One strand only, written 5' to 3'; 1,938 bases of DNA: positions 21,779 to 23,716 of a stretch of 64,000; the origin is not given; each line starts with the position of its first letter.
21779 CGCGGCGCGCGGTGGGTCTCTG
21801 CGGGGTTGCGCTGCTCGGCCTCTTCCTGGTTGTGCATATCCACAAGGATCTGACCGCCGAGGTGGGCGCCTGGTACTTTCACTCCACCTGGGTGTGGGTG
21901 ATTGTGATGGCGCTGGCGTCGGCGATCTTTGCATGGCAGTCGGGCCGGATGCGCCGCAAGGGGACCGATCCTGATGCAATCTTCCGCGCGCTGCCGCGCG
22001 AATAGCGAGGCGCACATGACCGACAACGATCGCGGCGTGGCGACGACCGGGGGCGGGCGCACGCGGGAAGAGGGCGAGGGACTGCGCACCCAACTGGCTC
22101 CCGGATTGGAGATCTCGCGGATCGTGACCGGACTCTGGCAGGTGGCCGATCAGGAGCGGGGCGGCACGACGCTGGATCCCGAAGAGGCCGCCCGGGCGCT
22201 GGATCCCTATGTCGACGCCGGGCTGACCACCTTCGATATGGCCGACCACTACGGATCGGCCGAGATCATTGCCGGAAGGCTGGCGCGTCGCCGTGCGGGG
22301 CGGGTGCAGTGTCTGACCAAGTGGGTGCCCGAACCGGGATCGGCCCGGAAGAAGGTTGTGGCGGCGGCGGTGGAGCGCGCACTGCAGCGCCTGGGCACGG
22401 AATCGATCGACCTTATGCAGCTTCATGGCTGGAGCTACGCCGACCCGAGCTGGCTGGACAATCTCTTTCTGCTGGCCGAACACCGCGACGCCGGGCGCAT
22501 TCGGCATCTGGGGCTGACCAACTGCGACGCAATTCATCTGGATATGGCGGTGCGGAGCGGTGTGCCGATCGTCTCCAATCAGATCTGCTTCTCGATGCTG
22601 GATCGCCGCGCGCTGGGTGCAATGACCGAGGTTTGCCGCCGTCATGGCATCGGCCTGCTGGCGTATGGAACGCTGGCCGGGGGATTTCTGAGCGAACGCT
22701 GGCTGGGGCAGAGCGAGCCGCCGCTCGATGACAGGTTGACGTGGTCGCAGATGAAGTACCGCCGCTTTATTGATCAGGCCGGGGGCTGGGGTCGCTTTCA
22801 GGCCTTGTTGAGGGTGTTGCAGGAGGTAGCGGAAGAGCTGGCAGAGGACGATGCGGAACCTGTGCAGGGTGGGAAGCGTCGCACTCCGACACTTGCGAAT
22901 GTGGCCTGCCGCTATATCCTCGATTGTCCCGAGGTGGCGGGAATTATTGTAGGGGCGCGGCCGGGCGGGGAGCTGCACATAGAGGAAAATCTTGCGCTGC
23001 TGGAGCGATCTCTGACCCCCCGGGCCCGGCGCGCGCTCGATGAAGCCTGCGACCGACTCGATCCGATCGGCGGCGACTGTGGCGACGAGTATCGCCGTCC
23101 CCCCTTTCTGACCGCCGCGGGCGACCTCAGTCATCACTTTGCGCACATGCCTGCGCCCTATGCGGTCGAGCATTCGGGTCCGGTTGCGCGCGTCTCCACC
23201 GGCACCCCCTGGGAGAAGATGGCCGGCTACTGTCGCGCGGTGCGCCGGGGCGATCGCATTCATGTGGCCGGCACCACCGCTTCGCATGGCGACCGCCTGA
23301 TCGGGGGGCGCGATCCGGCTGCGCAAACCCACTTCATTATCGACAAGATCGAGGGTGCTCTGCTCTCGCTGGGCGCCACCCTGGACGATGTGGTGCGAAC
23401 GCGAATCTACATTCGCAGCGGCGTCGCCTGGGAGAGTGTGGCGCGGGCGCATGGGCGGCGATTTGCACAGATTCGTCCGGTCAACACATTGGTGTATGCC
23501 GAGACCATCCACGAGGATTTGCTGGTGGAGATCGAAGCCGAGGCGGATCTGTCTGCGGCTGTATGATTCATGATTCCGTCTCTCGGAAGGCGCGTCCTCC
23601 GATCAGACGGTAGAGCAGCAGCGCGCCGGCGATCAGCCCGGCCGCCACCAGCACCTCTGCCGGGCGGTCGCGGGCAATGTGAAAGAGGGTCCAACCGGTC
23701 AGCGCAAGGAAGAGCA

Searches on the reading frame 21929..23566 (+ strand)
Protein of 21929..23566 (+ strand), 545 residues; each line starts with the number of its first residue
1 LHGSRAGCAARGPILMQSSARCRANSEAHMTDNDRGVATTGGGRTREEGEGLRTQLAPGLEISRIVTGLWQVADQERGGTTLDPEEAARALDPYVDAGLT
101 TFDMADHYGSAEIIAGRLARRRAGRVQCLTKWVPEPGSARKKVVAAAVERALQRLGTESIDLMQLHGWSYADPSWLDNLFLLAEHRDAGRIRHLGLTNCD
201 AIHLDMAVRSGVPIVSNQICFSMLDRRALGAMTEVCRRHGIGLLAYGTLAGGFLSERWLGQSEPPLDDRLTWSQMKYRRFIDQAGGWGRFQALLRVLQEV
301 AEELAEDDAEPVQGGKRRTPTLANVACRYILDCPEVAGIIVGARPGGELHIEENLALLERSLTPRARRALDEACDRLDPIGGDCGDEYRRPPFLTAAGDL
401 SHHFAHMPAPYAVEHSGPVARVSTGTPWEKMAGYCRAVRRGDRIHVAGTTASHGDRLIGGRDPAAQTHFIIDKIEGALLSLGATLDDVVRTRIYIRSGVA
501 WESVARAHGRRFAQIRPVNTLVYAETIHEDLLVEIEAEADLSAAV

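Call 50: search_protein_families(library=pfam, proteins=[window:21929-23566:+], max_evalue=0.001)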
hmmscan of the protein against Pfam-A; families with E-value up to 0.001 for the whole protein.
window:21929-23566:+ (545 aa): 2 families
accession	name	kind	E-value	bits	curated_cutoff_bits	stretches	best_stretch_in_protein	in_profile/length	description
PF00248.27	Aldo_ket_red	-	9.7e-48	163.1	24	1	64-373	1-289/291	Aldo/keto reductase family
PF01042.26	Ribonuc_L-PSP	-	1.3e-16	61.1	27.3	1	431-539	8-119/121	Endoribonuclease L-PSP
